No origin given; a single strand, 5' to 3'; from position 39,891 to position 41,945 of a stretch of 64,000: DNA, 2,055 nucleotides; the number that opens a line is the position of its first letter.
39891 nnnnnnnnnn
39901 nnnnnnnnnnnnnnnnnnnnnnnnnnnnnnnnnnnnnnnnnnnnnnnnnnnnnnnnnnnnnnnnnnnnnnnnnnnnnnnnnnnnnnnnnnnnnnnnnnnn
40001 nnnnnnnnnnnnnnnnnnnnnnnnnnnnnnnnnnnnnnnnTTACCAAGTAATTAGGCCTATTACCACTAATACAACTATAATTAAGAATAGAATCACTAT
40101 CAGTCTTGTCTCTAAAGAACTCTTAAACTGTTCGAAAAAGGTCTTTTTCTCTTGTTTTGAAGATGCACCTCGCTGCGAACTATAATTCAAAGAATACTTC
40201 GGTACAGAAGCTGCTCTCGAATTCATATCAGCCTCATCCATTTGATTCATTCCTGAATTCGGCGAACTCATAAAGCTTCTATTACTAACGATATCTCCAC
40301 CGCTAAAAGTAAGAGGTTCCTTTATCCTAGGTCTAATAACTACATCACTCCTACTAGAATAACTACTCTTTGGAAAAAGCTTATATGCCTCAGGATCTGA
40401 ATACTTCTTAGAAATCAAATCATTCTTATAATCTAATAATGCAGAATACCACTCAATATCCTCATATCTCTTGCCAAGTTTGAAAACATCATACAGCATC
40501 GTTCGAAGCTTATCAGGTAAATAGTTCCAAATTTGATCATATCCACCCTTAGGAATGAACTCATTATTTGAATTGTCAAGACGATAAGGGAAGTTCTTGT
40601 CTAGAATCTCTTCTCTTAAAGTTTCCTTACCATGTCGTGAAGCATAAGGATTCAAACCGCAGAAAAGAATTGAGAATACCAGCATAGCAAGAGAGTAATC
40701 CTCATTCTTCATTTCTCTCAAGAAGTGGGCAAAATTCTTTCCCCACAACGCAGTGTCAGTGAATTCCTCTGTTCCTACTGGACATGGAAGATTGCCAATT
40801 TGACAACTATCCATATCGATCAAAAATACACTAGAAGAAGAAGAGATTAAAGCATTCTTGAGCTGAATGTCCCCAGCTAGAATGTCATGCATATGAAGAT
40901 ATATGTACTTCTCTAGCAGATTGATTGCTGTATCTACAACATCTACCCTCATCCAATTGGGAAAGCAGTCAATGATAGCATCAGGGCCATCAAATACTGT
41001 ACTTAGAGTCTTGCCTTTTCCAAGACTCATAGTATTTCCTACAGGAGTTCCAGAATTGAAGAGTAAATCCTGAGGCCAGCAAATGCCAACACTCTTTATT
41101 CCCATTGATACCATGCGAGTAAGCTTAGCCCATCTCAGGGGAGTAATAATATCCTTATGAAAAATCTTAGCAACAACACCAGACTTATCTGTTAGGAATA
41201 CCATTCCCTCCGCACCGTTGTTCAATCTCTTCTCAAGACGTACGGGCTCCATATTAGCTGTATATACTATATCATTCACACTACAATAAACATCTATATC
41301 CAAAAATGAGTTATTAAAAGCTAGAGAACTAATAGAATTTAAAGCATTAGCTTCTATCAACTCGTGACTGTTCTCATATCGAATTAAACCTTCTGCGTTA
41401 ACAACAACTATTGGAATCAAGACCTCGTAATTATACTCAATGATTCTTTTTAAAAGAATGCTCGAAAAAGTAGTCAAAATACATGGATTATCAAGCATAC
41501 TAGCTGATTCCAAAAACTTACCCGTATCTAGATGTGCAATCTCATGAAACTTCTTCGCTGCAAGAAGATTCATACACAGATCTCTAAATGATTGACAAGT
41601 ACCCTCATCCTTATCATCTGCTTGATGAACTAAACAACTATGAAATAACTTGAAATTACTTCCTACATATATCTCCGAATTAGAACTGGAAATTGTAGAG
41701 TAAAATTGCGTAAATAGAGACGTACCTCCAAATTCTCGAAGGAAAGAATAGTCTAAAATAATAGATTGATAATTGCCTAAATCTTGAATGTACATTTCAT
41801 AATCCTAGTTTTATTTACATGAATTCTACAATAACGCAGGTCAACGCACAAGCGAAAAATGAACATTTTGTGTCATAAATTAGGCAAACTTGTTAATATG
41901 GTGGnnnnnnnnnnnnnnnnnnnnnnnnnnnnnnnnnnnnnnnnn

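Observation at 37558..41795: Four-gene membrane-anchored kinase-vWA-phosphatase switch (TerY-P/YegILK variant) with an extra charged gene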

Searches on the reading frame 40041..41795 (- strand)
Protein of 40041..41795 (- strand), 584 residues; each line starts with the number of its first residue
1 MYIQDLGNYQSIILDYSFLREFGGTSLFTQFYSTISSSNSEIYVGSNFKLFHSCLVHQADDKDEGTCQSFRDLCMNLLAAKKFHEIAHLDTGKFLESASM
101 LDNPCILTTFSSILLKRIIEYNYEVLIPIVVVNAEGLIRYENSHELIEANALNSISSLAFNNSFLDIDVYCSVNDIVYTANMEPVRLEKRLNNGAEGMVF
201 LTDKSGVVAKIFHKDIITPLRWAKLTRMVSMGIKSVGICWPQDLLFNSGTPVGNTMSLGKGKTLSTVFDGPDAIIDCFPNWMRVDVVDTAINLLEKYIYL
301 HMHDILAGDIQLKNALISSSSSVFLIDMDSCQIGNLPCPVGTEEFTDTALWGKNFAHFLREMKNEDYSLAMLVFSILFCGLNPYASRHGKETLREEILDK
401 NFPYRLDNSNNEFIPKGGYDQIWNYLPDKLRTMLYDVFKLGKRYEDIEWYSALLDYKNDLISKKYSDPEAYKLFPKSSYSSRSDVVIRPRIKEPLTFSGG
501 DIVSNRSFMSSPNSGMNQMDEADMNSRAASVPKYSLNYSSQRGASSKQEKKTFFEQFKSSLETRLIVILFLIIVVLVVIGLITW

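Call 3: search_protein_families(library=pfam, proteins=[window:40041-41795:-], max_evalue=0.1)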
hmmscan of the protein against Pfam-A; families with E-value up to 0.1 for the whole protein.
window:40041-41795:- (584 aa): 0 families

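Call 4: search_protein_families(library=padloc, proteins=[window:40041-41795:-], max_evalue=0.1)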
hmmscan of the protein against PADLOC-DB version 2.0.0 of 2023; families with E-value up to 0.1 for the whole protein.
window:40041-41795:- (584 aa): 2 families
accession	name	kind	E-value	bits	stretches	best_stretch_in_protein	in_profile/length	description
PDLC02223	STK_OB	-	0.0031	14.4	1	288-375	137-216/562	-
PDLC04056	PD-T4-6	-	0.0048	14.1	1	284-328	107-150/415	-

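Call 5: search_protein_families(library=ncbifam, proteins=[window:40041-41795:-], max_evalue=0.1)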
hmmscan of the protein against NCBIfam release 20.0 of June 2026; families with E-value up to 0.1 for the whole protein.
window:40041-41795:- (584 aa): 4 families
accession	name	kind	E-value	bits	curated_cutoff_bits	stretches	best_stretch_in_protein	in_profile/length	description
NF038151.1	lanthi_synth_III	equivalog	0.0055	15.1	575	1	299-380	351-426/833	class III lanthionine synthetase LanKC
NF007316.0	PRK09802.1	equivalog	0.013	14.8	351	1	135-217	156-236/269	DeoR family transcriptional regulator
NF002475.0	PRK01723.1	equivalog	0.023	13.7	142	1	300-334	159-193/241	3-deoxy-D-manno-octulosonic acid kinase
NF038150.1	lanthi_synth_IV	equivalog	0.045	12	650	1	284-389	298-401/851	class IV lanthionine synthetase LanL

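Call 6: search_solved_structures(query=window:40041-41795:-, max_evalue=10, show_alignments=2)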
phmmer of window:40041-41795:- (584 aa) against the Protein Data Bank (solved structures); distinct sequences matched with E-value up to 10: 4.
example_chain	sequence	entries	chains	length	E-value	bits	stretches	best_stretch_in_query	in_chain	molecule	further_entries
3dxn_A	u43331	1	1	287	0.35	12.6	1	283-395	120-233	Calmodulin-like domain protein kinase isoform 3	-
3hzt_A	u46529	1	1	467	0.85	11.4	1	284-395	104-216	Calcium-dependent protein kinase 3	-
4aaa_A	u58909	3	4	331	0.96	11.2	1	275-333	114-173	CYCLIN-DEPENDENT KINASE-LIKE 2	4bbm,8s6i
7xbr_A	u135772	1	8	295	2.1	10.1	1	280-332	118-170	Mitogen-activated protein kinase kinase 5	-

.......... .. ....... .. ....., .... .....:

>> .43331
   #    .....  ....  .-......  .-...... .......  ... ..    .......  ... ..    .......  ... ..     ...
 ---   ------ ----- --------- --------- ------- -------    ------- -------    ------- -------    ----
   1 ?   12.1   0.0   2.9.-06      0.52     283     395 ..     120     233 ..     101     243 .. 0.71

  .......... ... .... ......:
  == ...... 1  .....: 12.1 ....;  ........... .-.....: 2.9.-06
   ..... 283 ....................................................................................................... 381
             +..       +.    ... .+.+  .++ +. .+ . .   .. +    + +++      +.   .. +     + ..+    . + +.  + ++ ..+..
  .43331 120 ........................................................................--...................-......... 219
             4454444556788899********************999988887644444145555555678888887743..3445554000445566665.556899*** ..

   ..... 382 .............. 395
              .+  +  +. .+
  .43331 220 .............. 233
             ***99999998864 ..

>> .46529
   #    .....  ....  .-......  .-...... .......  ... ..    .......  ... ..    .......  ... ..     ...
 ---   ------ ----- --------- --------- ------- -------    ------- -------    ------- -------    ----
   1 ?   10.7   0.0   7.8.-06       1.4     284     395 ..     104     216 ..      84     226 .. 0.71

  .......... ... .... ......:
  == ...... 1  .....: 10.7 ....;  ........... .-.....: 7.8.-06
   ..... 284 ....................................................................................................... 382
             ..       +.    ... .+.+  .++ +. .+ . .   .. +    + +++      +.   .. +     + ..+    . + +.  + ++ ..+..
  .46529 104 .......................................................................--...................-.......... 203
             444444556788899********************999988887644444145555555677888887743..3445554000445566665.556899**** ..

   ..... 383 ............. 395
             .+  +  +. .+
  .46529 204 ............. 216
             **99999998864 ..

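Call 7: find_homologous_proteins(query=window:40041-41795:-)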
Query window:40041-41795:- (584 aa): 350 proteins with E <= 0.001 among 8000 candidates; the best 120 are listed.
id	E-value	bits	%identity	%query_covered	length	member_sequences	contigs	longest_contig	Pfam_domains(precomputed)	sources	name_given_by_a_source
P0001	0.0e+0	1327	100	100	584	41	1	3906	-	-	-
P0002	7.4e-211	720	56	99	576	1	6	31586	-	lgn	-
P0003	1.5e-191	656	52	95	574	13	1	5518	-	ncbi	-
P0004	2.4e-191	655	58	83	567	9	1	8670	-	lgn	-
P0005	9.0e-191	653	57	84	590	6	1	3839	-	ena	-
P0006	6.0e-190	651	51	95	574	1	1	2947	-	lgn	-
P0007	1.2e-189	650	53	92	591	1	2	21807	-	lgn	-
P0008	3.2e-189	648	57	83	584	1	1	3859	-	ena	-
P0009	6.0e-189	647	56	83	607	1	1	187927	-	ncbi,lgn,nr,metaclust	ncbi:hypothetical protein SAMN02910456_00904 [Ruminococcaceae bacterium YRB3002]|nr:hypothetical pro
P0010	9.1e-189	647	50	96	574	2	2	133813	-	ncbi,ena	-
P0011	5.1e-188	644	52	96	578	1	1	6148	-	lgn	-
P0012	1.0e-187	643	56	84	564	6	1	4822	-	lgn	-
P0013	1.1e-187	643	54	91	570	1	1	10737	-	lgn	-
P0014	2.6e-187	642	52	91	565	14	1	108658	-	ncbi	-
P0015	1.5e-186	640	55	87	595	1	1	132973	-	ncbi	-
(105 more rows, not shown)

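Call 24: predict_structure(alignment_id=A1)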
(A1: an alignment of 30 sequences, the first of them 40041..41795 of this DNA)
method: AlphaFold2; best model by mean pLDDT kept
length: 584 residues; sequences in the alignment: 30
mean_pLDDT: 81.5   pTM: 0.78
mean pLDDT of the five models: 81.5, 81.3, 79.2, 78.8, 76.9
residues with pLDDT >= 90: 335; 70-90: 138; 50-70: 27; < 50: 84
segments of 3 or more residues with pLDDT < 50: 385-392, 485-559
pLDDT, mean of each block of 10 residues (from residue 1): 84 97 94 92 97 95 95 94 96 96 97 94 95 92 93 86 78 95 96 85 95 88 93 92 94 94 90 90 96 96 88 91 90 86 73 83 89 89 53 52 78 72 93 90 93 98 95 85 49 33 28 29 29 28 31 42 85 95 87
secondary structure, 60 per line:
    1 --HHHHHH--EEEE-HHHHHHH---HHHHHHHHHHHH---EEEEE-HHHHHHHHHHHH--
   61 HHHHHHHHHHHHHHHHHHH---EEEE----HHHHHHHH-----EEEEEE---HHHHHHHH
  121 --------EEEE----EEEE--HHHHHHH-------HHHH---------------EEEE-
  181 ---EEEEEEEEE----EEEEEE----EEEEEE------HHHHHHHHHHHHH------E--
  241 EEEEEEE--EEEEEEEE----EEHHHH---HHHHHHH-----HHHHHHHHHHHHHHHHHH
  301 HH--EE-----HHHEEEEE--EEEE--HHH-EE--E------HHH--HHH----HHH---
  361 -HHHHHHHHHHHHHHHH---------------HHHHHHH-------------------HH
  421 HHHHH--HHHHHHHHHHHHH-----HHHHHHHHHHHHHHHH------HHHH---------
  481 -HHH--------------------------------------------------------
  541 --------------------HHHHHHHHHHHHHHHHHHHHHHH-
elements in order: H3-8 E11-14 H16-22 H26-37 E41-45 H47-58 H61-79 E83-86 H91-98 E104-109 H113-120 E129-132 E137-140 H143-149 H157-160 E176-179 E184-192 E197-202 E207-212 H219-231 E241-247 E250-257 H264-267 H271-277 H283-302 E315-319 E322-325 H362-377 H393-399 H419-425 H428-440 H446-461 H468-471 H561-583

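Call 29: fold_search(model_id=the predicted structure, library=pdb)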
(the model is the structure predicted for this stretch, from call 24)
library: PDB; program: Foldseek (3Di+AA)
matches with E <= 10: 1999; with E <= 0.001: 1979
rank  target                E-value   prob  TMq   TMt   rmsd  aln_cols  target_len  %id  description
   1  1qpj                  2.5e-10  1.00  0.36  0.72   4.4       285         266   15  CRYSTAL STRUCTURE OF THE LYMPHOCYTE-SPECIFIC KINASE LCK IN COMPLEX WITH STAUROSPORINE. (released 2000-05-31)
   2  5u94                  6.8e-10  1.00  0.35  0.72   4.4       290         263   14  Crystal structure of the Mycobacterium tuberculosis PASTA kinase PknB in complex with the potential theraputic kinase in (released 2017-12-20)
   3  3kxz                  7.2e-10  1.00  0.36  0.73   4.3       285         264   15  The complex crystal structure of LCK with a probe molecule w259 (released 2010-06-23)
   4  5eg3_A                1.2e-09  1.00  0.38  0.68   4.4       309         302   16  Crystal Structure of the Activated FGF Receptor 2 (FGFR2) Kinase Domain in complex with the cSH2 domain of Phospholipa (released 2016-02-03)
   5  2fb8_A                1.3e-09  1.00  0.36  0.75   4.0       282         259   13  Structure of the B-Raf kinase domain bound to SB-590885 (released 2006-12-12)
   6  2ofu                  1.5e-09  1.00  0.36  0.71   4.2       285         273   15  x-ray crystal structure of 2-aminopyrimidine carbamate 43 bound to Lck (released 2007-02-27)
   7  5uhn_B                1.5e-09  1.00  0.35  0.70   4.8       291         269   18  Crystal Structure of the Tyrosine Kinase Domain of FGF Receptor 2 harboring a N549H/E565A Double Gain-of-Function Muta (released 2017-02-22)
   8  4fk3_B                1.6e-09  1.00  0.35  0.73   4.6       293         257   12  B-Raf Kinase V600E Oncogenic Mutant in Complex with PLX3203 (released 2012-08-08)
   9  9o0u_G                1.7e-09  1.00  0.36  0.74   4.7       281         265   15  Crystal structure of CRAF/MEK1 complex with PLX4720 and CH5126766 (released 2025-10-15)
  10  2hk5                  1.7e-09  1.00  0.35  0.70   4.3       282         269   16  Hck Kinase in Complex with Lck targetted Inhibitor PG-1009247 (released 2006-09-05)
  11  1qpd                  1.7e-09  1.00  0.35  0.70   5.0       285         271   15  STRUCTURAL ANALYSIS OF THE LYMPHOCYTE-SPECIFIC KINASE LCK IN COMPLEX WITH NON-SELECTIVE AND SRC FAMILY SELECTIVE KINASE  (released 2000-05-24)
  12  3dqw_C                1.7e-09  1.00  0.37  0.71   4.5       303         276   16  c-Src kinase domain Thr338Ile mutant in complex with ATPgS (released 2008-09-23)
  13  1k9a_F                1.7e-09  1.00  0.35  0.46   4.5       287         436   15  Crystal structure analysis of full-length carboxyl-terminal Src kinase at 2.5 A resolution (released 2002-03-20)
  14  5xy1                  1.8e-09  1.00  0.35  0.73   4.4       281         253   16  Crystal structure of Lyn kinase domain in complex with N-(1H-indazol-6-yl)-8-(piperidin-4-yloxy)-6-propylquinazolin-2-am (released 2017-08-02)
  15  6u2h_D                1.8e-09  1.00  0.36  0.68   7.4       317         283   13  BRAF dimer bound to 14-3-3 (released 2019-08-28)
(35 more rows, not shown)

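Call 30: search_protein_representatives(alignment_id=A1)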
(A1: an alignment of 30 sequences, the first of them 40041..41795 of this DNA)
Query: 30 sequences, 572 profile positions. Proteins with E-value up to 0.001 (for the whole library): 5839; up to 1e-10: 3747; up to 1e-30: 785. The best 150 are listed.
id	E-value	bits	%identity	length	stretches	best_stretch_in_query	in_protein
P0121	2.8e-247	838.5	-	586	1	3-568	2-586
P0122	8.1e-178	609.1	-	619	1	11-553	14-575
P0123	7.8e-166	569.6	-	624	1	4-554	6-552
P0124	6.5e-156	536.8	-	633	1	6-518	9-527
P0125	2.1e-107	376.7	-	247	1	1-246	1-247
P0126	1.6e-106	373.7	-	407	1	112-377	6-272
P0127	4.1e-105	369.1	-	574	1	7-506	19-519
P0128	3.9e-102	359.3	-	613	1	6-517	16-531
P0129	1.9e-94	333.9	-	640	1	5-462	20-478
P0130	7.5e-93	328.6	-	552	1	7-443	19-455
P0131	1.8e-85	304.3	-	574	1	6-462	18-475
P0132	3.2e-84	300.1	-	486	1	5-456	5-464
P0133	7.8e-83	295.5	-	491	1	5-456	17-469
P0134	1.5e-77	278.1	-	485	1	6-444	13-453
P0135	2.2e-77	277.6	-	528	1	92-465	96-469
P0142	8.1e-71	255.9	-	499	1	10-487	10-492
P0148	4.2e-69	250.2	-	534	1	5-487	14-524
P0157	2.2e-68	247.8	-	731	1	11-477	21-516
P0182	1.3e-65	238.7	-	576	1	6-494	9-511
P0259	3.7e-61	224.0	-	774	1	4-441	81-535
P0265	7.4e-61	223.0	-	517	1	11-441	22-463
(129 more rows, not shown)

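Call 31: find_related_loci(query=A1, collection=genome_contigs, flank=6000)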
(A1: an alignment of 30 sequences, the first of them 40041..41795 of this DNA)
Query A1 (584 aa) in genome_contigs; peptide patterns used: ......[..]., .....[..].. (x = any residue, [..] = any of these).
205 stretches matched a pattern; 127 encode a relative of the query (tblastn E <= 1e-3); the best 80 are kept; 80 distinct loci.
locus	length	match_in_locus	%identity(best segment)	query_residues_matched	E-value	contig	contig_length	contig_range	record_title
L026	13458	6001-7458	56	1-486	0e+0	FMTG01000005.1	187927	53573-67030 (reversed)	Ruminococcaceae bacterium YRB3002 genome assembly, contig: IE47DRAFT_scaffold00004.4, whole genome shotgun sequence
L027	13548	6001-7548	53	1-526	0e+0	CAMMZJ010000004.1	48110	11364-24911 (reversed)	MAG: uncultured Clostridia bacterium isolate SRR1206671_bin.145_metaWRAP_v1.3_MAG genome assembly, contig: NODE.871_leng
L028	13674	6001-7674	52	1-532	0e+0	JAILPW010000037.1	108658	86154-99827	MAG: Clostridia bacterium isolate RUI342 k141_11264696_flag=0_multi=57.9895_len=108658, whole genome shotgun sequence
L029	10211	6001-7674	52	1-532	0e+0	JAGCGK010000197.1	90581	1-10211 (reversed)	MAG: Clostridiales bacterium isolate RGIG9768 Yak_Omasum-5__c1110651, whole genome shotgun sequence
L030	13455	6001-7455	56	1-485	0e+0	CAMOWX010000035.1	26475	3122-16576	MAG: uncultured Clostridia bacterium isolate SRR873601_bin.102_metaWRAP_v1.3_MAG genome assembly, contig: NODE_4520_leng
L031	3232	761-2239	56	1-490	0e+0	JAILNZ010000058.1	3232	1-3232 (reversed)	MAG: Clostridiales bacterium isolate RUI293 k141_1891036_flag=1_multi=9.0000_len=3232, whole genome shotgun sequence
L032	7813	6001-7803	49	1-579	0e+0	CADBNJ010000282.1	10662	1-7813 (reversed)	MAG: Ruminococcaceae bacterium isolate RUG14124 genome assembly, contig: RUG14124_asm_282, whole genome shotgun sequence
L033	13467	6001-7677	52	1-532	0e+0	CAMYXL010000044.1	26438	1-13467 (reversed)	MAG TPA_asm: uncultured Clostridia bacterium isolate SRR10912539_bin.41_metaWRAP_v1.3_MAG genome assembly, contig: ERZ14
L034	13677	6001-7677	52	1-557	0e+0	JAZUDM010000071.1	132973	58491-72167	MAG: Saccharofermentans sp. isolate T1900045309_TH20190079.MAGScoT_cleanbin_000002 SGB_6208_k141_234922, whole genome sh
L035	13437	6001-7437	56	1-479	0e+0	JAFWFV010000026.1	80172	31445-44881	MAG: Clostridiales bacterium isolate RGIG5701 Sheep_Duodenum.Co__c365786, whole genome shotgun sequence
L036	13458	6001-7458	56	1-486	0e+0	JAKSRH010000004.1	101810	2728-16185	MAG: Saccharofermentans sp. isolate Horse_feces250 MAG250_4, whole genome shotgun sequence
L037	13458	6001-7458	56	1-486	0e+0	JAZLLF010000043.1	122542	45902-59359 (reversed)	MAG: Saccharofermentans sp. isolate T1900044958_TA20190014.MAGScoT_cleanbin_000016 SGB_3881_k141_856264, whole genome sh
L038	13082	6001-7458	57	1-486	0e+0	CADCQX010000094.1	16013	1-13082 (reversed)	MAG: Ruminococcaceae bacterium isolate RUG14894 genome assembly, contig: RUG14894_asm_94, whole genome shotgun sequence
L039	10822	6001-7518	55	1-517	0e+0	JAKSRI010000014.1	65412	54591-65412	MAG: Saccharofermentans sp. isolate Horse_feces251 MAG251_14, whole genome shotgun sequence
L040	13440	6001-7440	56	6-485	0e+0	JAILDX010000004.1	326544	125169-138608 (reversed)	MAG: Saccharofermentans sp. isolate RUI031 k141_3908507_flag=1_multi=28.9991_len=326544, whole genome shotgun sequence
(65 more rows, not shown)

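Call 35: search_protein_families(library=pfam, proteins=[P0122, P0127, P0132, P0142, P0148, P0157, P0182, P0259, P0265], max_evalue=0.1)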
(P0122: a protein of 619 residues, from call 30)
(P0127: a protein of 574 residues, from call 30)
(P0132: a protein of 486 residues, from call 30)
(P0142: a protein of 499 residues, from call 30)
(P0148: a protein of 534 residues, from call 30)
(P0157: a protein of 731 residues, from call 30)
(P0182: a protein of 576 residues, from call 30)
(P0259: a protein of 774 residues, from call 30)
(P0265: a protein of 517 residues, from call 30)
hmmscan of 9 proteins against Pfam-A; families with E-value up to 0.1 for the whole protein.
P0122 (619 aa): 1 family
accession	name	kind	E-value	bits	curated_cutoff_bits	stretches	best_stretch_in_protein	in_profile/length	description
PF00069.31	Pkinase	-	1.1e-06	28.7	31.7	1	292-403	102-212/263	Protein kinase domain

P0127 (574 aa): 3 families
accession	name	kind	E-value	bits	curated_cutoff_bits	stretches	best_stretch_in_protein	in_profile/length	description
PF00069.31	Pkinase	-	7.5e-09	35.8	31.7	1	293-411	95-212/263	Protein kinase domain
PF07714.23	PK_Tyr_Ser-Thr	-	0.017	14.9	23.1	0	291-413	97-222/258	Protein tyrosine and serine/threonine kinase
PF09716.15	ETRAMP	-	0.026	14.9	29.1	1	488-539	27-71/81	Malarial early transcribed membrane protein (ETRAMP)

P0132 (486 aa): 1 family
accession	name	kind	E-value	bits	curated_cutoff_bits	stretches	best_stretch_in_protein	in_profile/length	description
PF00069.31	Pkinase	-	1e-07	32.1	31.7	1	190-406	5-212/263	Protein kinase domain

P0142 (499 aa): 4 families
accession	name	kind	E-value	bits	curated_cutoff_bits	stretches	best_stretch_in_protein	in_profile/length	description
PF00069.31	Pkinase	-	1.3e-12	48.1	31.7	1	199-409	3-212/263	Protein kinase domain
PF07714.23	PK_Tyr_Ser-Thr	-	2.5e-05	24.2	23.1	1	244-408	58-219/258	Protein tyrosine and serine/threonine kinase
PF18762.7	Kinase-PolyVal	-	0.0011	19.4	27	1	195-341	21-157/160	Serine/Threonine/Tyrosine Kinase found in polyvalent proteins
PF14531.12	Kinase-like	-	0.024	14.3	25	1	298-375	149-226/289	Kinase-like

P0148 (534 aa): 3 families
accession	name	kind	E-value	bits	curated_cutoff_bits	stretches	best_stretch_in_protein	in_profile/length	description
PF00069.31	Pkinase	-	3.3e-10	40.3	31.7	1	214-428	2-212/263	Protein kinase domain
PF07714.23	PK_Tyr_Ser-Thr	-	0.00067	19.5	23.1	1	299-420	89-212/258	Protein tyrosine and serine/threonine kinase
PF24722.1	DUF7674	-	0.052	14.1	27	0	424-463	69-105/111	Domain of unknown function (DUF7674)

P0157 (731 aa): 6 families
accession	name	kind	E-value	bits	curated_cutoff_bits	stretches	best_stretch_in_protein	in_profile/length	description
PF13451.12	zf_Tbcl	-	5e-09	36.4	24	1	672-707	6-42/48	Probable treble clef domain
PF00069.31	Pkinase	-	6.8e-06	26.1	31.7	1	312-429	95-211/263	Protein kinase domain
PF16289.11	PIN_12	-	0.0071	17.2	32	1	22-129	1-118/172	PIN domain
PF18912.6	DZR_2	-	0.0089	16.3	27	0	527-564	9-46/56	Double zinc ribbon domain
PF13638.12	PIN_4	-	0.011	16.5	21.9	1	24-133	3-117/132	PIN domain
PF07191.17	Zn_ribbon_6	-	0.036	14.5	25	0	568-605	6-41/67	Double zinc ribbon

P0182 (576 aa): 4 families
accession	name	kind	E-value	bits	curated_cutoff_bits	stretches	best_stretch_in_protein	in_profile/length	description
PF00069.31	Pkinase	-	8e-09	35.7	31.7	1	208-415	7-212/263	Protein kinase domain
PF07714.23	PK_Tyr_Ser-Thr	-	0.0029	17.4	23.1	1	267-413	74-217/258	Protein tyrosine and serine/threonine kinase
PF18439.7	zf_UBZ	-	0.059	13.5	25.6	0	514-530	2-18/32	Ubiquitin-Binding Zinc Finger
PF09723.15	Zn_ribbon_8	-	0.092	13.2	34.4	0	515-545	6-32/41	Zinc ribbon domain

P0259 (774 aa): 3 families
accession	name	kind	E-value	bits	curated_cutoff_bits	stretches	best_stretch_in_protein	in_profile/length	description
PF00069.31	Pkinase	-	1.5e-05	25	31.7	1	369-486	95-204/263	Protein kinase domain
PF13451.12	zf_Tbcl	-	0.0096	16.3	24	1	631-667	4-43/48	Probable treble clef domain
PF07714.23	PK_Tyr_Ser-Thr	-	0.038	13.7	23.1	0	367-481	97-207/258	Protein tyrosine and serine/threonine kinase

P0265 (517 aa): 2 families
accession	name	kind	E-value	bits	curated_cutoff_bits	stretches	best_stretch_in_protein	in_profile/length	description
PF00069.31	Pkinase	-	5.7e-09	36.2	31.7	1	277-426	75-217/263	Protein kinase domain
PF23458.2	DUF7130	-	0.044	14.1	35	1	194-248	2-53/89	Domain of unknown function (DUF7130)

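Call 37: find_related_loci(query=A3, collection=genome_contigs, flank=6000)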
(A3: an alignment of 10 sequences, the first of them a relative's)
Query A3 (574 aa) in genome_contigs; peptide patterns used: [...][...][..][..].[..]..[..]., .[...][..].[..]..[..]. (x = any residue, [..] = any of these).
137 stretches matched a pattern; 76 encode a relative of the query (tblastn E <= 1e-3); 76 distinct loci.
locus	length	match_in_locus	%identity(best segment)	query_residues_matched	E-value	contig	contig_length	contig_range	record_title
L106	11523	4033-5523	52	6-498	1e-171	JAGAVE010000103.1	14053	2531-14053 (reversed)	MAG: Clostridia bacterium isolate RGIG8803 Water_deer_Colon.Co__c1044396, whole genome shotgun sequence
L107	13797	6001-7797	43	4-574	4e-169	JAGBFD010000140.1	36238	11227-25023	MAG: Clostridia bacterium isolate RGIG9062 Water_deer_Rectum.Co__c1139299, whole genome shotgun sequence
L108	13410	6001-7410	51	4-473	5e-168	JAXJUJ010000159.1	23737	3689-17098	MAG: Acutalibacteraceae bacterium isolate DOME_MAG_5005 5005_C0320_k141_98923, whole genome shotgun sequence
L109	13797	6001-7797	45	4-574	1e-170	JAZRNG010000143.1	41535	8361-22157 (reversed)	MAG: Acutalibacteraceae bacterium isolate T1900045411_YK20190101.MAGScoT_cleanbin_000042 SGB_7012_k141_413019, whole gen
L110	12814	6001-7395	42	10-474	1e-131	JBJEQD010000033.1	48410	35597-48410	MAG: Acutalibacteraceae bacterium isolate PUUB51_bin.012 NODE_145_length_48410_cov_7.384759, whole genome shotgun sequen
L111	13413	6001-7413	43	11-482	3e-126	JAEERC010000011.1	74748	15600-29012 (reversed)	MAG: Clostridiaceae bacterium isolate Tb.RUG.35 k141_2320696_flag=0_multi=22.9990_len=74748, whole genome shotgun sequen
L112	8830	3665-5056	40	13-476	2e-109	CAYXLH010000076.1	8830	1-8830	MAG TPA_asm: uncultured Bacteroides sp. isolate SRP287540_co2_403 genome assembly, contig: NODE_8865_length_8830_cov_4.9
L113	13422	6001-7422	37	1-474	1e-104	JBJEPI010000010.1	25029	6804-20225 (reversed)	MAG: Eubacterium sp. isolate LOHA42_bin.052 NODE_1293_length_25029_cov_12.671178, whole genome shotgun sequence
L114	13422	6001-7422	36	1-474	5e-102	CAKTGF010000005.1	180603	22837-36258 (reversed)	MAG: uncultured Eubacterium sp. isolate REFINED_METABAT215_TOP10_CONTIGS_1500_ASSEMBLY_K77_MERGED__Hadza_PheChl_Fiber-Ha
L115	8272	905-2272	36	24-476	1e-91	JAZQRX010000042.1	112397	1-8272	MAG: Acutalibacteraceae bacterium isolate T1900045219_TC20190215.MAGScoT_cleanbin_000014 SGB_5375_k141_1231833, whole ge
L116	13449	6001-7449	35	18-501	6e-89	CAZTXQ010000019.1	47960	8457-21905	MAG TPA_asm: uncultured Mageeibacillus sp. isolate SRP192927_co1_228 genome assembly, contig: NODE_1028_length_47960_cov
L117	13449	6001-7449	33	7-489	3e-81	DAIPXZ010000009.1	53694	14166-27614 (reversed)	MAG TPA_asm: Bacillota bacterium isolate CTOTU1833 NODE_51_length_53694_cov_6.153452, whole genome shotgun sequence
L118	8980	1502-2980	34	11-502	4e-80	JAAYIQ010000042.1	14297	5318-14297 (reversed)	MAG: Clostridiaceae bacterium isolate AS10tlH2TH_129 56722_AS10, whole genome shotgun sequence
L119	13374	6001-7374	34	17-469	4e-80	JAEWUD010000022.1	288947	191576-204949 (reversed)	MAG: Bacillota bacterium isolate OH_SDB_170 k127_1334751, whole genome shotgun sequence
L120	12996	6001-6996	43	183-515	3e-79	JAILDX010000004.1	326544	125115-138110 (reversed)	MAG: Saccharofermentans sp. isolate RUI031 k141_3908507_flag=1_multi=28.9991_len=326544, whole genome shotgun sequence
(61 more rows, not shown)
